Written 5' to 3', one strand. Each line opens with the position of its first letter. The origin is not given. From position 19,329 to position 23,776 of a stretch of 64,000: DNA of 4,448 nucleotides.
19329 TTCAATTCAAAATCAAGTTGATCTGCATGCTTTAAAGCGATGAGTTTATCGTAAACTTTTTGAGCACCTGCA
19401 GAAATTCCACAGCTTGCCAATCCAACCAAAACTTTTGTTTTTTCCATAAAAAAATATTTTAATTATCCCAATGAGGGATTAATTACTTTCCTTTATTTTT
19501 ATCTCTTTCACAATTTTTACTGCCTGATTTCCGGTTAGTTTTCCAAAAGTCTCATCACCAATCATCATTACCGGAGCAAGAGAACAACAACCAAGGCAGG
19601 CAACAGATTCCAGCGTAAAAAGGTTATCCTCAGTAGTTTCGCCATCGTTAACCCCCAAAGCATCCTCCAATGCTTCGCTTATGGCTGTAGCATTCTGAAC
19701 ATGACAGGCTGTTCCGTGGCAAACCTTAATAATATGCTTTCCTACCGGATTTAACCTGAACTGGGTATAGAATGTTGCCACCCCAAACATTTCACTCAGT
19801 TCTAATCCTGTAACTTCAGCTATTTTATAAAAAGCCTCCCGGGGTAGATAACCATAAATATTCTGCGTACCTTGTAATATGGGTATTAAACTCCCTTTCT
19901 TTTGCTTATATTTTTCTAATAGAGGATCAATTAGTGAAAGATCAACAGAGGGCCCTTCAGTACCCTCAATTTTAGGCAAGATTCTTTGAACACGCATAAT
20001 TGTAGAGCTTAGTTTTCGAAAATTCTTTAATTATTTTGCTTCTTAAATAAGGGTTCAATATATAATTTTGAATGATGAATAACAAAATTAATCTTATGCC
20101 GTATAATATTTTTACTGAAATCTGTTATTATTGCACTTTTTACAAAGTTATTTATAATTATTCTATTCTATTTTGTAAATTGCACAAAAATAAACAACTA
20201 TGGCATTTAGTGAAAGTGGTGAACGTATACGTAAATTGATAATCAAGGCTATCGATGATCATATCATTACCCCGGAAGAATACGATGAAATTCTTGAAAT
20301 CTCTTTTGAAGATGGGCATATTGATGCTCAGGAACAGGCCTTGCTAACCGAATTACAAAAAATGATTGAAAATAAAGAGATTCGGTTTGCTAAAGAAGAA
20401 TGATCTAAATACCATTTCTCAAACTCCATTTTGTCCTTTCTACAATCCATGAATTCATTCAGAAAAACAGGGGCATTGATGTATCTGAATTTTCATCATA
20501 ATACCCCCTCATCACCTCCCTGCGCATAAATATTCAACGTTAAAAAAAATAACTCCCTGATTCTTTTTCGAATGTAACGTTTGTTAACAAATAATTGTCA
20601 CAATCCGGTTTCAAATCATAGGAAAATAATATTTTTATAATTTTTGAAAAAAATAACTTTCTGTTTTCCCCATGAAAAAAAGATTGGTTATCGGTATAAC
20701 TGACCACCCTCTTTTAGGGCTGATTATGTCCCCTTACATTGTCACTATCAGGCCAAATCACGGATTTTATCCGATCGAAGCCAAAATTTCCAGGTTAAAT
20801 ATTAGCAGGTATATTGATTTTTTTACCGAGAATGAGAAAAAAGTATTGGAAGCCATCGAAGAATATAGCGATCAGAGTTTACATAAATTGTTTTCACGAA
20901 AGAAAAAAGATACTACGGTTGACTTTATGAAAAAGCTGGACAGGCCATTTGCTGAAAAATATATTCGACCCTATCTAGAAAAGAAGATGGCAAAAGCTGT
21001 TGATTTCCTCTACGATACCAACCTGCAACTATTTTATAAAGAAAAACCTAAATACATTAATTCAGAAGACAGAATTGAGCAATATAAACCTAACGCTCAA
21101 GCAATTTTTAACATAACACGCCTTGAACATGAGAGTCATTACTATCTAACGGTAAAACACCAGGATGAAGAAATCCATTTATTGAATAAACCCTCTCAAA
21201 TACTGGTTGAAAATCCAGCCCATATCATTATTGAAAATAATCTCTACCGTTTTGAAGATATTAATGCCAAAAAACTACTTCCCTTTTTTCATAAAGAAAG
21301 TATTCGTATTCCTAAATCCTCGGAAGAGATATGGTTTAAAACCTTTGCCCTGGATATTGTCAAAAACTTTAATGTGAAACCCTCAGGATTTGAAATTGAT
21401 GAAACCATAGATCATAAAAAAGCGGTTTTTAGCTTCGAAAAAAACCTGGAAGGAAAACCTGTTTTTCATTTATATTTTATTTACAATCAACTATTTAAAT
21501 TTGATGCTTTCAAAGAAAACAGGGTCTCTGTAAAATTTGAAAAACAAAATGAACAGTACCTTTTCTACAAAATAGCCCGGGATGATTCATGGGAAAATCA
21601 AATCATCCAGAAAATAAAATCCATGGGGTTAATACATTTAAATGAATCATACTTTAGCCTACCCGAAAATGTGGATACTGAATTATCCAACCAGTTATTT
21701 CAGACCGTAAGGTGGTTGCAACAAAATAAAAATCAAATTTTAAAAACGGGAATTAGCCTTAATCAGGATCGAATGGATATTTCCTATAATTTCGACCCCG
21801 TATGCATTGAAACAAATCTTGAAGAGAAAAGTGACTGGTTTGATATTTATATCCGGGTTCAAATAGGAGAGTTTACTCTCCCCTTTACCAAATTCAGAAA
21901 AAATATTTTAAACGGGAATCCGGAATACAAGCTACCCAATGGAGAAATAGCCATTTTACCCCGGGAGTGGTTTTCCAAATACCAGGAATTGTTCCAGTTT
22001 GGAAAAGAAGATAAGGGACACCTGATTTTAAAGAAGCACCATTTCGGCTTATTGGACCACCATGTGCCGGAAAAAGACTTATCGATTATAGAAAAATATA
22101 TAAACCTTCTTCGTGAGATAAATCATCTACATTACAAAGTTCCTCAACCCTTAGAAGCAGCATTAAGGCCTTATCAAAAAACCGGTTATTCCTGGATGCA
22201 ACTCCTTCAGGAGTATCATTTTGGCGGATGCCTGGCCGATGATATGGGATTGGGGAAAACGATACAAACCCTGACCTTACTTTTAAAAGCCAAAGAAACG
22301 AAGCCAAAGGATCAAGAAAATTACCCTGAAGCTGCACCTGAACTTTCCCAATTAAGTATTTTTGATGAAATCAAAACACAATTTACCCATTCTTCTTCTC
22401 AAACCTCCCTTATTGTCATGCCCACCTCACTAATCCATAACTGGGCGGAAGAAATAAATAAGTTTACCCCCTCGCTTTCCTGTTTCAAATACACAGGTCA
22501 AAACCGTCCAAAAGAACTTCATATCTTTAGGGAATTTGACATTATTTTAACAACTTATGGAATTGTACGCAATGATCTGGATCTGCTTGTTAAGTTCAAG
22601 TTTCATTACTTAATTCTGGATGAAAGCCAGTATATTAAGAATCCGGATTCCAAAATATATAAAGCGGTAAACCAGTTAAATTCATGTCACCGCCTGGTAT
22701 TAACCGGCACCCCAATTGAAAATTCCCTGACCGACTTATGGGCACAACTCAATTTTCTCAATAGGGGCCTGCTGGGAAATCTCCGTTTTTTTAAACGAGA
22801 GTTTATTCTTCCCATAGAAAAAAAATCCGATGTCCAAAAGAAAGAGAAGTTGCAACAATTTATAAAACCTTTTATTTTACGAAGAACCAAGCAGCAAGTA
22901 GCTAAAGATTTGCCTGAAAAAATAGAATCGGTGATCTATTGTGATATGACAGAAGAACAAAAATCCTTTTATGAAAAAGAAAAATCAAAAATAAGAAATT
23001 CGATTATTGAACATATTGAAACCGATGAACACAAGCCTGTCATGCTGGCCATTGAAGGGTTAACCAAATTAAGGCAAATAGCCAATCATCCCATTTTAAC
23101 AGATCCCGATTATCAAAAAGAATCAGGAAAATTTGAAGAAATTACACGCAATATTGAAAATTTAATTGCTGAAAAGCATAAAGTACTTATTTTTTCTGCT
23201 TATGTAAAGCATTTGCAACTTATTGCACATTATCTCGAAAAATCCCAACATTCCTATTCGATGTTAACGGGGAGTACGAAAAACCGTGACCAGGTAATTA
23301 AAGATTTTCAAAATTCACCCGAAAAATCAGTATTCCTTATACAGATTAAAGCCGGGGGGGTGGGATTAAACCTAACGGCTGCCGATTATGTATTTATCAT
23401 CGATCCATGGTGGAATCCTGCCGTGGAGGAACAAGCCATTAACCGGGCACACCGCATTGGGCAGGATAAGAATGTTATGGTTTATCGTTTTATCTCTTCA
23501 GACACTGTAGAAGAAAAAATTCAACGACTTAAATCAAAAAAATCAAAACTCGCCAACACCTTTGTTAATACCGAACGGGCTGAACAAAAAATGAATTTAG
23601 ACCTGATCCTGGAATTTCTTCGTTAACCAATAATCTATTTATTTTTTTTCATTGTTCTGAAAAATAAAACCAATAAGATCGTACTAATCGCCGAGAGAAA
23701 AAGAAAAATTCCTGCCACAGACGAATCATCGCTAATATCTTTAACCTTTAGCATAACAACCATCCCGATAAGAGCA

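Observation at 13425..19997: NuoE-like / NuoF-like / giant NuoG::GltD fusion / erythrin operon: candidate uncharacterised flavin-based bifurcating or transhydrogenase-type complex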

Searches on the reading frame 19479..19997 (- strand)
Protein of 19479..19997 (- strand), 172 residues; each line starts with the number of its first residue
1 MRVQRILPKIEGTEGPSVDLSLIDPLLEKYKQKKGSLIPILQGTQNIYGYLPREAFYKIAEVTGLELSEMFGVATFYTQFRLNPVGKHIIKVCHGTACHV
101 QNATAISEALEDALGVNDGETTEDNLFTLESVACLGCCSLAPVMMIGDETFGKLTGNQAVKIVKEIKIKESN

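Call 3: search_protein_families(library=pfam, proteins=[window:19479-19997:-])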
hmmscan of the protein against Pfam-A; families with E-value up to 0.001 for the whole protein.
window:19479-19997:- (172 aa): 1 family
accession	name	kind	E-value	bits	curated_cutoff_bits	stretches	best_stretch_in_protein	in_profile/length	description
PF01257.25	2Fe-2S_thioredx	-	3.6e-51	173.3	24.8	1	25-167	3-145/145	Thioredoxin-like [2Fe-2S] ferredoxin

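Call 4: search_protein_families(library=ncbifam, proteins=[window:19479-19997:-])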
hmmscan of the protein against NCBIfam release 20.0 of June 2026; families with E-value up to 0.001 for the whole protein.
window:19479-19997:- (172 aa): 10 families
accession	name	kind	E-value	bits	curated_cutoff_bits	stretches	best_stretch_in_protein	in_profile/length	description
NF005722.0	PRK07539.1-2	equivalog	2e-46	157.9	141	1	27-165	17-155/157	NADH-quinone oxidoreductase subunit NuoE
NF004638.0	PRK05988.1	equivalog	9e-40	136.1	198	1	21-167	12-158/159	formate dehydrogenase subunit gamma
NF005747.0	PRK07571.1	equivalog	5.6e-39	133.6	224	1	21-167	23-169/173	bidirectional hydrogenase complex protein HoxE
TIGR01958.1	nuoE_fam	subfamily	5.7e-38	130.4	142.4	1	23-165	2-146/148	NADH-quinone oxidoreductase subunit NuoE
NF005725.0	PRK07539.1-5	equivalog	5.8e-34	117.3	220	1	21-167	23-172/174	NADH-quinone oxidoreductase subunit NuoE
NF005721.0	PRK07539.1-1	equivalog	6.1e-34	117.6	308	1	26-168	37-179/292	NADH-quinone oxidoreductase subunit NuoE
NF005724.0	PRK07539.1-4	equivalog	4.9e-26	92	280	1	28-167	31-173/240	NADH-quinone oxidoreductase subunit NuoE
NF005723.0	PRK07539.1-3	equivalog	9.3e-25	87.3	226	1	21-158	8-147/158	NADH-quinone oxidoreductase subunit NuoE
NF009040.0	PRK12373.1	equivalog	1.8e-23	83.9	514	1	33-167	35-170/400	NADH-quinone oxidoreductase subunit E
NF003131.0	PRK04046.2-2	equivalog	0.00014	21.5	357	1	67-136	79-148/216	translation initiation factor IF-6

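Call 29: search_solved_structures(query=window:19479-19997:-, max_evalue=1e-20, show_alignments=3)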
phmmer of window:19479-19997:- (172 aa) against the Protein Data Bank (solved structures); distinct sequences matched with E-value up to 1e-20: 47.
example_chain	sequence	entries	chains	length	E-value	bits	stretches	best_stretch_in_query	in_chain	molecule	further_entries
9bov_C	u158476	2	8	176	2.9e-55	189.8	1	15-172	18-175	NADH dehydrogenase (Ubiquinone), 24 kDa subunit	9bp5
8oh5_A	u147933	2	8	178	1.7e-52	180.9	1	16-167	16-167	NAD-dependent formate dehydrogenase gamma subunit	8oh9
9n5u_C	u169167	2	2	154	5.6e-50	172.6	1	29-168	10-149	NfnC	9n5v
8a6t_C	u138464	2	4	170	5.6e-44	153.1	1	21-167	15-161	Electron bifurcating hydrogenase subunit HydC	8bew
7t2r_C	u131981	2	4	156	3.4e-42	147.3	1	23-160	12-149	NiFe hydrogenase subunit C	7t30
7p5h_C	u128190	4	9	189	5.2e-39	137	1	23-170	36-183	Fe-hydrogenase, subunit gamma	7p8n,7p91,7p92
7q4v_C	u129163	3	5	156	1.3e-37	132.4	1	18-162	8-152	Iron hydrogenase HydC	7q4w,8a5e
9mqx_C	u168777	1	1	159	9.2e-36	126.4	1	21-164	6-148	NADH:ubiquinone oxidoreductase 24 kD subunit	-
5xtb_O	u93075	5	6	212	1.6e-29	106.1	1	24-168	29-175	NADH dehydrogenase [ubiquinone] flavoprotein 2, mitochondrial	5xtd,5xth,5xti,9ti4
9cwt_O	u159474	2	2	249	2.5e-29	105.5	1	24-168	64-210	NADH dehydrogenase [ubiquinone] flavoprotein 2, mitochondrial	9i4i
7zd6_2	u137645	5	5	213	4.1e-29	104.8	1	23-168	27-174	NADH dehydrogenase [ubiquinone] flavoprotein 2, mitochondrial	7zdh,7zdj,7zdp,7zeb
9w2u_E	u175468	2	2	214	4.3e-29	104.7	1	24-168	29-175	NADH dehydrogenase [ubiquinone] flavoprotein 2, mitochondrial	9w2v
5lnk_2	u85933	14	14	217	4.4e-29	104.7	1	23-168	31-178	Mitochondrial complex I, 24 kDa subunit | NADH dehydrogenase [ubiquinone] flavoprotein 2, mitochondrial | NDUFV2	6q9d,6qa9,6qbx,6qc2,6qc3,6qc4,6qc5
5ldw_E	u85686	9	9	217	4.5e-29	104.6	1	24-168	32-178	NADH dehydrogenase [ubiquinone] flavoprotein 2, mitochondrial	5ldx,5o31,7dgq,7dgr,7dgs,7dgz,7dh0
7v2c_O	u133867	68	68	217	4.6e-29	104.6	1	24-168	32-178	NADH dehydrogenase [ubiquinone] flavoprotein 2, mitochondrial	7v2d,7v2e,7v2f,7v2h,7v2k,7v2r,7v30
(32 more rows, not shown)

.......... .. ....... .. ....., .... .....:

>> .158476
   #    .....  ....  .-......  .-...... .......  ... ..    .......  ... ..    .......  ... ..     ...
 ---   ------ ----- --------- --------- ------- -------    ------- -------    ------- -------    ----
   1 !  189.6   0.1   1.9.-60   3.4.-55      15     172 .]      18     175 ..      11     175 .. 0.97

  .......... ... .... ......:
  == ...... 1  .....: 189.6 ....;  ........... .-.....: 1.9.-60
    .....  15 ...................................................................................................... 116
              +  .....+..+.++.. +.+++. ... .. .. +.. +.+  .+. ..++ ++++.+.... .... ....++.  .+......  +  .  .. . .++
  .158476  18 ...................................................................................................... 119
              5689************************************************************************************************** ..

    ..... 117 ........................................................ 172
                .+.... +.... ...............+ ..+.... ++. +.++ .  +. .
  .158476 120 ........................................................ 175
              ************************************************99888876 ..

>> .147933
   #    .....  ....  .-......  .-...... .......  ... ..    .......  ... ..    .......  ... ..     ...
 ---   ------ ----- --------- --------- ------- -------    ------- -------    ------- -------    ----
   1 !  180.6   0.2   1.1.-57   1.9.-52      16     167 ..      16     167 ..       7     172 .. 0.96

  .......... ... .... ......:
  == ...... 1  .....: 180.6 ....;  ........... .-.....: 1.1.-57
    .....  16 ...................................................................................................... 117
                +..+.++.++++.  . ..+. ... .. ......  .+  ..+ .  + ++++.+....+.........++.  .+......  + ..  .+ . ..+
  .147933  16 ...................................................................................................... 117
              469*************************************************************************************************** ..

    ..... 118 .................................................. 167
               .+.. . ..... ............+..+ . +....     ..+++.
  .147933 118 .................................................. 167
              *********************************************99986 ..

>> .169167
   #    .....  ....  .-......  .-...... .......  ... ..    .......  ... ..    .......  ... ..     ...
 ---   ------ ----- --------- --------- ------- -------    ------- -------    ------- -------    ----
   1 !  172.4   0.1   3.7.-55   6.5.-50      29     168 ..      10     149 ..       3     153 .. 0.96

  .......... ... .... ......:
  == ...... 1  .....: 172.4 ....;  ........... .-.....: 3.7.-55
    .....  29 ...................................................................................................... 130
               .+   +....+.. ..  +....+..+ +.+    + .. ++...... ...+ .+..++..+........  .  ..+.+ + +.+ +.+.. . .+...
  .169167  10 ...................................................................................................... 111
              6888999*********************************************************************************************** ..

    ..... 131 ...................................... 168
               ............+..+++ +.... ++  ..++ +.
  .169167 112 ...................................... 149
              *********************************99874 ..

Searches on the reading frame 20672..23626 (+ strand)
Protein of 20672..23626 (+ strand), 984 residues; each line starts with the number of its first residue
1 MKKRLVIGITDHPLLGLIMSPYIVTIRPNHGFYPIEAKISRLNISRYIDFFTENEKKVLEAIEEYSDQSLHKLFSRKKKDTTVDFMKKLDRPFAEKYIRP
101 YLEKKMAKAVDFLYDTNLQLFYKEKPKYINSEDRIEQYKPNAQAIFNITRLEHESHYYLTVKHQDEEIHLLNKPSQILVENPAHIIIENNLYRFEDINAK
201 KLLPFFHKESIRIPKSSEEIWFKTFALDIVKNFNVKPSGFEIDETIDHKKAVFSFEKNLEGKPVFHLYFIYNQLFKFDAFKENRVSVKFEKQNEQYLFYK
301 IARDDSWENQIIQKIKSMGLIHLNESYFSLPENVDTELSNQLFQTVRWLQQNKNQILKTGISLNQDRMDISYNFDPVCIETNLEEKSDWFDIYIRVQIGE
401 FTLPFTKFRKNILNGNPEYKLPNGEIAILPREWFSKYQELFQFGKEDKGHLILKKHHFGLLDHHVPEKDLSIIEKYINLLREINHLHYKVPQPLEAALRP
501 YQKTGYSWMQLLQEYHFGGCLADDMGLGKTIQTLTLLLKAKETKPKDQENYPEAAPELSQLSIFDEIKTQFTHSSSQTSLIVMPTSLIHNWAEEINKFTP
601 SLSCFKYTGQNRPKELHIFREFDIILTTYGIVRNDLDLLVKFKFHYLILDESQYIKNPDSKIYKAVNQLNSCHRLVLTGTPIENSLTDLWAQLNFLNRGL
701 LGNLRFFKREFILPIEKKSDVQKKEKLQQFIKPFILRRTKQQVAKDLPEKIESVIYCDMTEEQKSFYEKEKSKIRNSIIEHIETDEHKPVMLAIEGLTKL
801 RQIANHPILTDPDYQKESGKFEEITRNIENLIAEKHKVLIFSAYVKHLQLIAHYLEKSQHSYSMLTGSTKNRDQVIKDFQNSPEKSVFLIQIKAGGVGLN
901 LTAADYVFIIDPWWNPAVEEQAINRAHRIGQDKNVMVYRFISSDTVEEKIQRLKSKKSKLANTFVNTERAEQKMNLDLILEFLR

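Call 3: search_protein_families(library=pfam, proteins=[window:20672-23626:+])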
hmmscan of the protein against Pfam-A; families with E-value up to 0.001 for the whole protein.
window:20672-23626:+ (984 aa): 4 families
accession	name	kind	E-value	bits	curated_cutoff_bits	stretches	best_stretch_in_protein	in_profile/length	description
PF00176.29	SNF2-rel_dom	-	1.9e-76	257.4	24.9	1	501-807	1-288/290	SNF2-related domain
PF00271.37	Helicase_C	-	1.7e-22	80.2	23.5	1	824-930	6-110/110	Helicase conserved C-terminal domain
PF00270.35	DEAD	-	2.6e-07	30.9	26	1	526-684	24-162/167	DEAD/DEAH box helicase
PF04851.21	ResIII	-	3.6e-07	30.7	22.5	1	497-682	3-163/164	Type III restriction enzyme, res subunit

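Call 4: search_protein_families(library=ncbifam, proteins=[window:20672-23626:+])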
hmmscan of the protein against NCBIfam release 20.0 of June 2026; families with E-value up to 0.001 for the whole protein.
window:20672-23626:+ (984 aa): 10 families
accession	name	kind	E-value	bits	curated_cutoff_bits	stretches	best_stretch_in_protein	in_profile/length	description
NF058637.1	helic_SCO1167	equivalog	1.4e-115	387.4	1200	2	569-967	512-912/932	SCO1167/SCO6262 family helicase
NF053675.1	pilus_reg_Snf2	equivalog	5.6e-113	378.9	1100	2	575-983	630-1026/1029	pilus expression-regulating Snf2 family helicase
NF041790.1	anti-phage_ZorD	equivalog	2.6e-74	250.8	1500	1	419-939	505-1034/1035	type I Zorya anti-phage system protein ZorD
NF038318.1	DISARM_DrmD_b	equivalog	3.3e-19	68.5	950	2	573-794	73-298/868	DISARM system SNF2-like helicase DrmD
NF038317.1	DISARM_DrmD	equivalog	2.8e-14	52.4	610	1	748-957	419-633/1021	DISARM system SNF2-like helicase DrmD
NF058636.1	helic_sll1366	equivalog_domain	8.4e-14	51.2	550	1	478-529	537-589/589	sll1366 family intein-prone helicase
NF041062.1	DpdE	equivalog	2.3e-11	42.4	500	1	814-945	522-658/1048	protein DpdE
NF042964.1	phospholipD_antiphage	equivalog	4.5e-10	38.5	1100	1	721-957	588-818/895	phospholipase D-like domain-containing anti-phage protein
NF003426.0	PRK04914.1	equivalog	8e-09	34.3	576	1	567-707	191-342/959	RNA polymerase-associated protein RapA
NF053632.1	heli_RadD_YejH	equivalog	3.5e-08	32.2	720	1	822-934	237-347/573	DNA repair helicase RadD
